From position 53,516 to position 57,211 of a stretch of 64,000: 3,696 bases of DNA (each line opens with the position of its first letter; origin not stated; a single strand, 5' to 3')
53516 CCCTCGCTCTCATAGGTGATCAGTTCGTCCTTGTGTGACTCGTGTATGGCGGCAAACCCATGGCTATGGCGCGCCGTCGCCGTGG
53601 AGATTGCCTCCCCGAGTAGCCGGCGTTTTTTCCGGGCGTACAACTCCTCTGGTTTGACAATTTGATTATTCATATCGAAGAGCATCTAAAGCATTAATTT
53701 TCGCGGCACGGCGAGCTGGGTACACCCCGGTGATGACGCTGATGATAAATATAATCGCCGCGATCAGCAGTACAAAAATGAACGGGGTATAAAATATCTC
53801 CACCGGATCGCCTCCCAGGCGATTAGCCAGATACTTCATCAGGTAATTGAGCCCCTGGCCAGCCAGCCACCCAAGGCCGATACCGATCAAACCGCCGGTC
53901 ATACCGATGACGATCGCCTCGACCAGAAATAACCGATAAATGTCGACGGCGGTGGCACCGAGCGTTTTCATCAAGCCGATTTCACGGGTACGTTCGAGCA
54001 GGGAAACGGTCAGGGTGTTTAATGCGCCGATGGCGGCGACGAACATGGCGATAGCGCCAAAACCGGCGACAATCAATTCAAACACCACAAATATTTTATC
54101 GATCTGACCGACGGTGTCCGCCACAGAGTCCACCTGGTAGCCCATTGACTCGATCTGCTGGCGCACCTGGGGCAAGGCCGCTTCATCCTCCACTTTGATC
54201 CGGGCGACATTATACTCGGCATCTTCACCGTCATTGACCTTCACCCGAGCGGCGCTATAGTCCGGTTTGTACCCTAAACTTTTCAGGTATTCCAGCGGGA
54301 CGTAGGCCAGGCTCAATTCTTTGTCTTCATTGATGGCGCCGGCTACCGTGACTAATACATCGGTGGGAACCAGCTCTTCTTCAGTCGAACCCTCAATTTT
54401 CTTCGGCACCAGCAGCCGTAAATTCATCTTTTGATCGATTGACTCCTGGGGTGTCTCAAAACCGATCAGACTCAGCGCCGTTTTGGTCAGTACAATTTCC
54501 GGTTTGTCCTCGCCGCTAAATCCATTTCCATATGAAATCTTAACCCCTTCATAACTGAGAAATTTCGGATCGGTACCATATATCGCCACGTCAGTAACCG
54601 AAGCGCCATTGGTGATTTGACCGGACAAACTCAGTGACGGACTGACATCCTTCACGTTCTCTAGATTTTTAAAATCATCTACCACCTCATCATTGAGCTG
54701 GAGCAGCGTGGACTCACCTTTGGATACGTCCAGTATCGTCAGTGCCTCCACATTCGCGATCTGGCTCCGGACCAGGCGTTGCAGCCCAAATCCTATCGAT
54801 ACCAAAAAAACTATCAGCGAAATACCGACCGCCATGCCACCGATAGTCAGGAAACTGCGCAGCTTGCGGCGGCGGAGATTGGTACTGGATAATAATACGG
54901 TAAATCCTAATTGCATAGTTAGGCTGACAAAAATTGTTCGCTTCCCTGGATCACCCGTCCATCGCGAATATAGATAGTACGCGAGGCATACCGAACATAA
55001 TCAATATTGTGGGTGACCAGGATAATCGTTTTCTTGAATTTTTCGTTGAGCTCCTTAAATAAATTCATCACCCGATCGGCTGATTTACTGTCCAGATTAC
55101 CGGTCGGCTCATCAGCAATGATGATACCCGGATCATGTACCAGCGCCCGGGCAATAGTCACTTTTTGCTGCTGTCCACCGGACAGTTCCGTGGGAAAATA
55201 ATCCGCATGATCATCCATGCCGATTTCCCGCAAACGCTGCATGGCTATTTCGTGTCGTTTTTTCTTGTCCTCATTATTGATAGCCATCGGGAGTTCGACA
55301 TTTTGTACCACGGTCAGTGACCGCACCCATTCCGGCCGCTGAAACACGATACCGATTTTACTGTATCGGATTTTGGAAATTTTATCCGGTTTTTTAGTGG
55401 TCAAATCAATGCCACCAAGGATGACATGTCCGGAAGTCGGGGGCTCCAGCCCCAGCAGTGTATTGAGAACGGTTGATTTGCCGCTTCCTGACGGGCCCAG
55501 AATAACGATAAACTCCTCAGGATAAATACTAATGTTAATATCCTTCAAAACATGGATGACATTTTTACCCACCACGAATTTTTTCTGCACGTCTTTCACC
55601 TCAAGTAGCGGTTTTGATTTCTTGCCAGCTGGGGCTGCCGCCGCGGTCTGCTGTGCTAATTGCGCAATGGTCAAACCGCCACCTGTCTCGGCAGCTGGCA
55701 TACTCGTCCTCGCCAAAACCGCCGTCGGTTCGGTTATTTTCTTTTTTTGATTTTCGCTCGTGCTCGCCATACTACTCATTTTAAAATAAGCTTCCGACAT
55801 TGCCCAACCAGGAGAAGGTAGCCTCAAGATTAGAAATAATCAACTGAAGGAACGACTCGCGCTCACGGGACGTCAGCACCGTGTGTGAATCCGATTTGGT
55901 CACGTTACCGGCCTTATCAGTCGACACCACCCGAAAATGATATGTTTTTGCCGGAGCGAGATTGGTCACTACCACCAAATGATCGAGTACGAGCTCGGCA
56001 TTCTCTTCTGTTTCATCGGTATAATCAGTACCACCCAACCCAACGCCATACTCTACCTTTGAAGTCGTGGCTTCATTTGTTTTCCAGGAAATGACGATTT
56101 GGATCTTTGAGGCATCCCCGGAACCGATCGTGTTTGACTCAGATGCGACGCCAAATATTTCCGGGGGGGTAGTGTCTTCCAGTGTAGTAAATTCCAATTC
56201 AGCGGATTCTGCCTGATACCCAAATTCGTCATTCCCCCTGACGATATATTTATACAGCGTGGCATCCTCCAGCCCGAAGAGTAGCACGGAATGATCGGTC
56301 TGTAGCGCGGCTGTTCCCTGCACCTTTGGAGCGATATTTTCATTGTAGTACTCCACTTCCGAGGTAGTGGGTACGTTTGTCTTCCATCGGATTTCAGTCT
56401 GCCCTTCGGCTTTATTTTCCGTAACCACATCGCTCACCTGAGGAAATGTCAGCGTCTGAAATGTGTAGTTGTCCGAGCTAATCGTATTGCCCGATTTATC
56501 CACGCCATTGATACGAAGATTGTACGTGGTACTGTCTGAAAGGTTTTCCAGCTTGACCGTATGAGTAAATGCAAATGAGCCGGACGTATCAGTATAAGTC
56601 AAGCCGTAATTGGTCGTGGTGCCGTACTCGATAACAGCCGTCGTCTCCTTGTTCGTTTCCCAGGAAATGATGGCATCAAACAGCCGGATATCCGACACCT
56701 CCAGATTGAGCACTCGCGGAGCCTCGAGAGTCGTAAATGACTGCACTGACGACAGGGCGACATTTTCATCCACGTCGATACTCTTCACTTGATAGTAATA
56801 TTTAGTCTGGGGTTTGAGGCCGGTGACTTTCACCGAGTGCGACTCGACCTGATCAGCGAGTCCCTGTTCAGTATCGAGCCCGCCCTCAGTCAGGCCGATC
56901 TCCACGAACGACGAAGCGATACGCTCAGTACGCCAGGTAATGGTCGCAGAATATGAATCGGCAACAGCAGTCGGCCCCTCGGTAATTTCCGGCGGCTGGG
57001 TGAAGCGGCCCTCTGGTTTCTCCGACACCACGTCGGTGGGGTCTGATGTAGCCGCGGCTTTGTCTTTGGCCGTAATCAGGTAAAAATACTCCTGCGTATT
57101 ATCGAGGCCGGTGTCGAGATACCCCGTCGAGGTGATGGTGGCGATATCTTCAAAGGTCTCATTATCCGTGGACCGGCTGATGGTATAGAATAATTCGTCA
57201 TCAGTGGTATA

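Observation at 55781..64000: Giant (>2739 aa, 5-prime end off-window) Kelch-repeat/FN3 surface protein directly followed by a MacB/FtsX-type ABC pair and a LOG-family gene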

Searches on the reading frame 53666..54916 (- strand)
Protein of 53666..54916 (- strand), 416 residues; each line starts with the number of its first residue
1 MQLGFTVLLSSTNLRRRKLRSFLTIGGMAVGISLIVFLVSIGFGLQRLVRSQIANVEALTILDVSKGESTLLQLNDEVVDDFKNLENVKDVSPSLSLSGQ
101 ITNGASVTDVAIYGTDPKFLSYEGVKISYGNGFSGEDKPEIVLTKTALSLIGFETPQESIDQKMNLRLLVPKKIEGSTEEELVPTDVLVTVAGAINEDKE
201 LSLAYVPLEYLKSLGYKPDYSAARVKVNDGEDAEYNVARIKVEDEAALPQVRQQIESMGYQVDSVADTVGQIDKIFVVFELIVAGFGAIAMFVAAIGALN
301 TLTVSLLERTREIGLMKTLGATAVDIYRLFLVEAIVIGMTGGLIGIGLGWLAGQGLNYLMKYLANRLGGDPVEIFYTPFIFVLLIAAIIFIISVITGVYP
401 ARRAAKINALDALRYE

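Call 6: search_protein_families(library=pfam, proteins=[window:53666-54916:-], max_evalue=0.01)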
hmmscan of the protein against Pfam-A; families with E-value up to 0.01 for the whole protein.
window:53666-54916:- (416 aa): 2 families
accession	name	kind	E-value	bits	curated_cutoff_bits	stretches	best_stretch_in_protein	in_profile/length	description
PF12704.14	MacB_PCD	-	1.2e-19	71.9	27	1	21-240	1-204/207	MacB-like periplasmic core domain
PF02687.27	FtsX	-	3.1e-19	69.6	25.5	1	286-408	3-119/120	FtsX-like permease C-terminal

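Call 41: search_solved_structures(query=window:53666-54916:-, max_evalue=0.001)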
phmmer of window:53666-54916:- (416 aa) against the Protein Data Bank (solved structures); distinct sequences matched with E-value up to 0.001: 13.
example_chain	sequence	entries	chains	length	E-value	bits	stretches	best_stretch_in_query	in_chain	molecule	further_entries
9o9x_C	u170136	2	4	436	8.7e-30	107.1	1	247-416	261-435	ABC transporter permease YtrF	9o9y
5xu1_M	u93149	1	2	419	2e-21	79.6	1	258-416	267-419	ABC transporter permeae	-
5lil_A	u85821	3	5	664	9.3e-21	77.4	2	266-415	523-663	Macrolide export ATP-binding/permease protein MacB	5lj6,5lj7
5nik_J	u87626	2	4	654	5.3e-18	68.3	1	260-414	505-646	Macrolide export ATP-binding/permease protein MacB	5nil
5gko_A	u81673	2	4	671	9.1e-18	67.5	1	7-414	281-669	Macrolide export ATP-binding/permease protein MacB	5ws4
9w37_A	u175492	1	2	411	1.4e-17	66.9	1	22-416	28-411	LolF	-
9w35_A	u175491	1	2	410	8.4e-17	64.4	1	22-415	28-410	LolF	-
9w2w_A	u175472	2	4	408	3.3e-15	59.1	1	22-413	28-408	LolF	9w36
7arh_C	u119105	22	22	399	2.7e-14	56.1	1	288-416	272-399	Lipoprotein-releasing ABC transporter permease subunit LolC | Lipo-releasing system transmembrane protein lolC | Lipoprotein-releasing system transmembrane prot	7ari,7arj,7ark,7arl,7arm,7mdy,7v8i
7mdx_A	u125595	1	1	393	6.9e-12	48.2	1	288-406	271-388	Lipoprotein-releasing system transmembrane protein LolC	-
9rli_E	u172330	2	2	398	4.9e-07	32.2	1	288-409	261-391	Lipoprotein-releasing system transmembrane protein LolE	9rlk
7arh_E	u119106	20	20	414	5e-07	32.2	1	19-409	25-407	Lipoprotein-releasing system transmembrane protein LolE | Lipoprotein transporter subunit LolE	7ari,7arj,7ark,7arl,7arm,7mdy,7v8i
7mdx_B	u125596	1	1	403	9.4e-07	31.3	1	20-408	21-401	Lipoprotein-releasing system transmembrane protein LolE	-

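Call 43: search_protein_families(library=ncbifam, proteins=[window:53666-54916:-], max_evalue=0.001)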
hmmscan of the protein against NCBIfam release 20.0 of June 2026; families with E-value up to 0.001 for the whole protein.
window:53666-54916:- (416 aa): 9 families
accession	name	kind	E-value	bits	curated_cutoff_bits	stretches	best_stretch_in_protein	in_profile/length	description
NF007826.0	PRK10535.1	equivalog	9.5e-24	83.6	966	1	13-414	264-646/648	macrolide ABC transporter ATP-binding protein/permease MacB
TIGR02212.1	lolCE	equivalog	4.4e-21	75.3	362.45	1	20-416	23-411/411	lipoprotein-releasing ABC transporter permease subunit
TIGR03434.1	ADOP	subfamily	7.7e-20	70.6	622.3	1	224-416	624-803/803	ADOP family duplicated permease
NF008357.0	PRK11146.1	exception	4.6e-18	65.2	439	1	21-409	27-407/414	lipoprotein-releasing ABC transporter permease subunit LolE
TIGR02213.1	lolE_release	exception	2.7e-17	62.7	540.35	1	23-409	26-404/411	lipoprotein-releasing ABC transporter permease subunit LolE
NF038347.1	FtsX_Gpos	exception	8e-17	61.5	225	1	232-399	118-285/296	permease-like cell division protein FtsX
NF008076.0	PRK10814.1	exception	4.8e-15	55.5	473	1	290-416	274-399/399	lipoprotein-releasing ABC transporter permease subunit LolC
NF038346.1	FtsX_actino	exception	5.3e-13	49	250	1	238-399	135-300/308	permease-like cell division protein FtsX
TIGR00439.2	FtsX_Gneg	equivalog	3.8e-11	42.7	255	1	243-390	128-277/292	permease-like cell division protein FtsX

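Call 50: find_related_loci(query=A5, collection=metagenome_contigs, flank=10000)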
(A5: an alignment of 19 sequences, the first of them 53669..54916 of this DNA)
Query A5 (416 aa) in metagenome_contigs; peptide patterns used: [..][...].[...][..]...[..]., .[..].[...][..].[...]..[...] (x = any residue, [..] = any of these).
600 stretches matched a pattern (row limit reached: there are more); 548 encode a relative of the query (tblastn E <= 1e-3); the best 80 are kept; 80 distinct loci.
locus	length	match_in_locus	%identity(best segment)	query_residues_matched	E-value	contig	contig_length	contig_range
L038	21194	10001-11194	52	1-416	4e-130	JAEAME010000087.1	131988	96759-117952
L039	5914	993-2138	37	14-416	2e-74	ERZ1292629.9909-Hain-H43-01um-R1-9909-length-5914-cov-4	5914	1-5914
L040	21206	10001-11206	34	1-416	5e-62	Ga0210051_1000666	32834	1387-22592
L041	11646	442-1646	36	1-416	2e-60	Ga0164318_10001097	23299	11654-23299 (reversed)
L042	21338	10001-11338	28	9-416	7e-47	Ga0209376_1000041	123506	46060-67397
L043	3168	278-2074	37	9-416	8e-47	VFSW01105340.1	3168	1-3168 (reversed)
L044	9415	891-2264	28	9-416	3e-46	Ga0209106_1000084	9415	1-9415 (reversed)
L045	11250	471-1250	38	138-416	5e-46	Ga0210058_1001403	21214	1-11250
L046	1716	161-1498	28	9-416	4e-47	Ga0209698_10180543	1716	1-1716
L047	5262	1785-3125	30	9-416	1e-45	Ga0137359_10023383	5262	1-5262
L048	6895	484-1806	29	9-416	7e-45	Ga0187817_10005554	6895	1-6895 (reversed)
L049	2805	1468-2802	29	9-416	6e-45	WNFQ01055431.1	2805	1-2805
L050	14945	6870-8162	27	9-416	7e-45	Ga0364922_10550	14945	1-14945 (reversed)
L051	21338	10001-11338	30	9-416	6e-45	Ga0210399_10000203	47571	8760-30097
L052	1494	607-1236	41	190-416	3e-46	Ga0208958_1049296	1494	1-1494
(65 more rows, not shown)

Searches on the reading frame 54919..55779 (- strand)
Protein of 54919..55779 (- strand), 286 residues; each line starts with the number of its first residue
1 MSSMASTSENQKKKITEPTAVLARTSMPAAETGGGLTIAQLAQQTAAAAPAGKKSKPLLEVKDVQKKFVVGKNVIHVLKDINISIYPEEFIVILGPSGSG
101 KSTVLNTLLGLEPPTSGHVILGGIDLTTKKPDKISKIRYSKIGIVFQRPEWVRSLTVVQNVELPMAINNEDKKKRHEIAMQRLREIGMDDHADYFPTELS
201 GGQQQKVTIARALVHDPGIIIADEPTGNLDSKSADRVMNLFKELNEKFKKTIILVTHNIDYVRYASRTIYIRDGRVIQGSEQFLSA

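Call 6: search_protein_families(library=pfam, proteins=[window:54919-55779:-], max_evalue=0.01)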
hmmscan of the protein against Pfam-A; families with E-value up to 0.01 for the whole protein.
window:54919-55779:- (286 aa): 17 families
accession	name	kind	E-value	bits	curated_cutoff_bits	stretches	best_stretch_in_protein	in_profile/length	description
PF00005.33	ABC_tran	-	1.2e-33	117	25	1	78-226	1-136/137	ABC transporter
PF02463.25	SMC_N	-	8.6e-08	32.3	40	1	87-271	23-211/220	RecF/RecN/SMC N terminal domain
PF13304.12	AAA_21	-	1.2e-07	32.5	27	0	197-258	236-299/304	AAA domain, putative AbiEii toxin, Type IV TA system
PF13191.12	AAA_16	-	0.00013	23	32.6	1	89-265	25-147/167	AAA ATPase domain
PF13166.12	AAA_13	-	0.00014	21.1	36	1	214-269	524-581/713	AAA domain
PF13401.12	AAA_22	-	0.00061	20.6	27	1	88-115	5-32/130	AAA domain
PF25683.1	URGCP_GTPase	-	0.0007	18.9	55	1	75-116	173-217/396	URGCP-like GTPase domain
PF03193.22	RsgA_GTPase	-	0.001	19.3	30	1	86-110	105-128/174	RsgA GTPase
PF13555.12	AAA_29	-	0.0011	19.1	27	1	83-107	17-41/61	P-loop containing region of AAA domain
PF00350.29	Dynamin_N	-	0.0012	19.3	27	1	91-116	1-27/168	Dynamin family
PF01926.29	MMR_HSR1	-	0.0033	18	21.9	0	91-133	2-38/113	50S ribosome-binding GTPase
PF01580.24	FtsK_SpoIIIE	-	0.0035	17.3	24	1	67-109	25-60/221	FtsK/SpoIIIE family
PF13238.12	AAA_18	-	0.0038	18.1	29.4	0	91-108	1-18/128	AAA domain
PF00437.27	T2SSE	-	0.005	16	24.9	0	87-111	141-165/370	Type II/IV secretion system protein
PF01637.24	ATPase_2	-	0.0059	16.9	33.2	0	87-112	19-44/225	ATPase domain predominantly from Archaea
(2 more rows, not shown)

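Call 43: search_protein_families(library=ncbifam, proteins=[window:54919-55779:-], max_evalue=0.001)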
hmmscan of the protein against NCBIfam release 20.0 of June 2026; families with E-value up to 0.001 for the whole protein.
window:54919-55779:- (286 aa): 189 families (the best 25 are shown)
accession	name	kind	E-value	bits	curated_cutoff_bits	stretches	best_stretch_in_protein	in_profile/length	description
NF007826.0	PRK10535.1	equivalog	1.3e-60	205.4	966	1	57-281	3-226/648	macrolide ABC transporter ATP-binding protein/permease MacB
TIGR02211.1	LolD_lipo_ex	equivalog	1.9e-60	204.1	307.75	1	58-277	1-220/221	lipoprotein-releasing ABC transporter ATP-binding protein LolD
TIGR02673.1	FtsE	equivalog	4.3e-55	186.7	264.85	1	59-274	2-213/214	cell division ATP-binding protein FtsE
TIGR02982.1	heterocyst_DevA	subfamily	9.6e-54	182.3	295.8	1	59-276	2-219/220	ABC exporter ATP-binding subunit, DevA family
NF038007.1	ABC_ATP_DarD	equivalog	2.8e-53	180.6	375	1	59-275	2-217/218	darobactin export ABC transporter ATP-binding protein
NF008639.0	PRK11629.1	equivalog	5e-53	179.9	360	1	55-277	3-225/234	lipoprotein-releasing ABC transporter ATP-binding protein LolD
TIGR02315.1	ABC_phnC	equivalog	5.2e-52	176.7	266.1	1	58-277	1-225/243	phosphonate ABC transporter ATP-binding protein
TIGR01186.1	proV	subfamily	2.2e-49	168.5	326.6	1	78-278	9-210/363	betaine/proline/choline family ABC transporter ATP-binding protein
TIGR03608.1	L_ocin_972_ABC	subfamily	3.5e-49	167.1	254.85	1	62-271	2-206/206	putative bacteriocin export ABC transporter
NF007879.0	PRK10584.1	equivalog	2.9e-48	164.6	336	1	57-276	5-224/228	putative ABC transporter ATP-binding protein YbbA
NF007027.0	PRK09493.1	equivalog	6.9e-47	159.8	379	1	59-278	2-216/240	glutamine ABC transporter ATP-binding protein GlnQ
TIGR02314.1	ABC_MetN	equivalog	7.7e-47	160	499.7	1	59-277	2-220/343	methionine ABC transporter ATP-binding protein MetN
TIGR04521.1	ECF_ATPase_2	equivalog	3.4e-46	157.6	330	1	61-278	3-225/279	energy-coupling factor transporter ATPase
NF040933.2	ABC_arch_GlcV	equivalog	5.4e-46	157.1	450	1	60-279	4-223/357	glucose ABC transporter ATP-binding protein GlcV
TIGR04520.1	ECF_ATPase_1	equivalog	5.8e-46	157.1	315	1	60-278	2-216/269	energy-coupling factor transporter ATPase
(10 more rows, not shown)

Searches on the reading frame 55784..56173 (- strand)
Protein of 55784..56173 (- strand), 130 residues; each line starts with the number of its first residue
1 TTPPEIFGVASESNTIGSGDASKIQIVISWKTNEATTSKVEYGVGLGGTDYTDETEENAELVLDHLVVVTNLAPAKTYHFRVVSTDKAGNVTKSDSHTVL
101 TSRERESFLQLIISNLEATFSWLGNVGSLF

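Call 81: find_homologous_proteins(query=window:55784-56173:-, max_evalue=0.001)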
Query window:55784-56173:- (130 aa): 5 proteins with E <= 0.001 among 19 candidates.
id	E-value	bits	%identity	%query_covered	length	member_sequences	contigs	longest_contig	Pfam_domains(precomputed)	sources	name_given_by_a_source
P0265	4.2e-60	219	73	97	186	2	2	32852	PF25059.2,PF00041.28,PF16656.12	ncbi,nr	ncbi:fibronectin type III domain-containing protein, partial [Patescibacteria group bacterium]|nr:fi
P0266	6.5e-45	170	78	80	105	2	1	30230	PF16656.12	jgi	jgi:hypothetical protein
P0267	6.5e-37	144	74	70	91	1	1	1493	-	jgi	-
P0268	6.8e-35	138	76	67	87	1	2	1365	-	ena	-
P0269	8.2e-30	121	61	76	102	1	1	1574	-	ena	-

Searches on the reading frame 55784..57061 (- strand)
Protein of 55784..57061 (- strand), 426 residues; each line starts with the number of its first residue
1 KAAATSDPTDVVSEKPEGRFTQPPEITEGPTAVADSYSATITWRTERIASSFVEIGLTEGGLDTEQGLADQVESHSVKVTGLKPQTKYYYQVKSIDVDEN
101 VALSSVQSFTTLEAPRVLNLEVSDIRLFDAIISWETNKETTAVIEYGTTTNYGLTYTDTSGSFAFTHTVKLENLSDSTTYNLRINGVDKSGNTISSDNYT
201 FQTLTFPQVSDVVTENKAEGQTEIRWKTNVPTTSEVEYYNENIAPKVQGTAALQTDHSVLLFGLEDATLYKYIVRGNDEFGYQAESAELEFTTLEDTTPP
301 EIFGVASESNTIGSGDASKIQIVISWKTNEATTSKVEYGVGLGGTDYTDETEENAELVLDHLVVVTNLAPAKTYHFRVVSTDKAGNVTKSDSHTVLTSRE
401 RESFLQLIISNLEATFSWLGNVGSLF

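Call 70: predict_structure(alignment_id=A6)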
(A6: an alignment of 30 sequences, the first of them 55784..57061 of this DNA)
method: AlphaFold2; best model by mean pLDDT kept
length: 426 residues; sequences in the alignment: 30
mean_pLDDT: 87.2   pTM: 0.54
mean pLDDT of the five models: 87.2, 86.7, 86.7, 86.5, 85.7
residues with pLDDT >= 90: 294; 70-90: 81; 50-70: 35; < 50: 16
segments of 3 or more residues with pLDDT < 50: 1-5, 7-16
pLDDT, mean of each block of 10 residues (from residue 1): 43 56 90 95 94 95 92 94 95 93 95 93 91 92 91 78 85 92 92 93 93 92 96 96 93 96 92 95 95 90 91 78 93 92 81 90 90 91 91 84 56 56 52
secondary structure, 60 per line:
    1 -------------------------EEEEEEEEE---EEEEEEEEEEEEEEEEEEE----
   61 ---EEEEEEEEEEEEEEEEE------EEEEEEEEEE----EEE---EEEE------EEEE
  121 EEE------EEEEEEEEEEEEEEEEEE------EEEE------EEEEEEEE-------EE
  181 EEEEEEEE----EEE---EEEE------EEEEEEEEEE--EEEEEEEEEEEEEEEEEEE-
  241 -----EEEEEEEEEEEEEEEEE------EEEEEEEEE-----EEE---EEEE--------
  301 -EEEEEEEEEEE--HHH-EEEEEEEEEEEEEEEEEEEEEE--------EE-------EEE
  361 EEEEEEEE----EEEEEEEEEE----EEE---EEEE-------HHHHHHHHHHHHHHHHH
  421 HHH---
elements in order: E26-34 E38-56 E64-80 E87-96 E101-103 E107-110 E117-123 E130-147 E154-157 E164-171 E179-188 E193-195 E199-202 E209-218 E221-239 E246-262 E269-277 E283-285 E289-292 E302-312 E319-340 E358-368 E373-382 E387-389 E393-396 H404-423

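Call 75: fold_search(model_id=the predicted structure, library=pdb)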
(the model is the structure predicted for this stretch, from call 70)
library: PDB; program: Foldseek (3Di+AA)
matches with E <= 10: 1916; with E <= 0.001: 413
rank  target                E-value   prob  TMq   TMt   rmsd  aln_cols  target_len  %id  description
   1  6tpw                  4.2e-14  1.00  0.29  0.33  13.3       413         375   15  Crystal structures of FNIII domain one through four of the human leucocyte common antigen-related protein ( LAR) (released 2020-05-13)
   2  1fnf                  5.3e-14  1.00  0.28  0.30  13.8       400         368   16  FRAGMENT OF HUMAN FIBRONECTIN ENCOMPASSING TYPE-III REPEATS 7 THROUGH 10 (released 1996-01-29)
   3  3t1w                  7.0e-14  1.00  0.27  0.31  13.3       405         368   16  Structure of the four-domain fragment Fn7B89 of oncofetal fibronectin (released 2012-03-21)
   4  2v5y                  4.2e-13  1.00  0.40  0.32  10.7       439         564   14  Crystal structure of the receptor protein tyrosine phosphatase mu ectodomain (released 2007-09-11)
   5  9ba4_A                1.4e-12  1.00  0.27  0.14  25.3       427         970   16  Full-length cross-linked Contactin 2 (CNTN2) (released 2024-07-17)
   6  8q6t_I                2.6e-12  1.00  0.26  0.14  21.3       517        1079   11  Helical reconstruction of the relaxed thick filament from FIB milled left ventricular mouse myofibrils (released 2023-11-01)
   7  8v2b_B                4.3e-12  1.00  0.20  0.16  26.8       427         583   14  Cryo-EM structure of mouse type II OSM receptor complex: model for full extracellular assembly (released 2024-11-20)
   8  6mfa                  8.3e-12  1.00  0.23  0.26  45.2       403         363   16  Fragment of human fibronectin containing the 4th-7th type III domains (released 2019-09-18)
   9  8v29_B                9.1e-12  1.00  0.20  0.15  27.7       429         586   15  Cryo-EM structure of human type I OSM receptor complex: model for full extracellular assembly (released 2024-11-20)
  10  7y8s_B                2.0e-11  1.00  0.24  0.32  18.3       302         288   20  Crystal structure of sDscam FNIII1-3 domains, isoform beta2v6 (released 2023-05-24)
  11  6xay_A                3.0e-11  1.00  0.24  0.33  13.1       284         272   21  Structure of a fragment of human fibronectin containing the 10th, 11th and 12th type III domains (released 2021-06-09)
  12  8qy6_A                3.4e-11  1.00  0.20  0.16  27.5       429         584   14  Structure of interleukin 6 (gp130 P496L mutant). (released 2024-02-21)
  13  6iaa_A                3.6e-11  1.00  0.32  0.18  17.7       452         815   15  hRobo2 ectodomain (released 2019-03-13)
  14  8qy5_A                3.8e-11  1.00  0.20  0.16  27.6       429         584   15  Structure of interleukin 6. (released 2024-02-21)
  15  7mrk_D                5.2e-11  1.00  0.27  0.35  15.1       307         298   17  Chicken CNTN4 APP complex (released 2022-01-05)
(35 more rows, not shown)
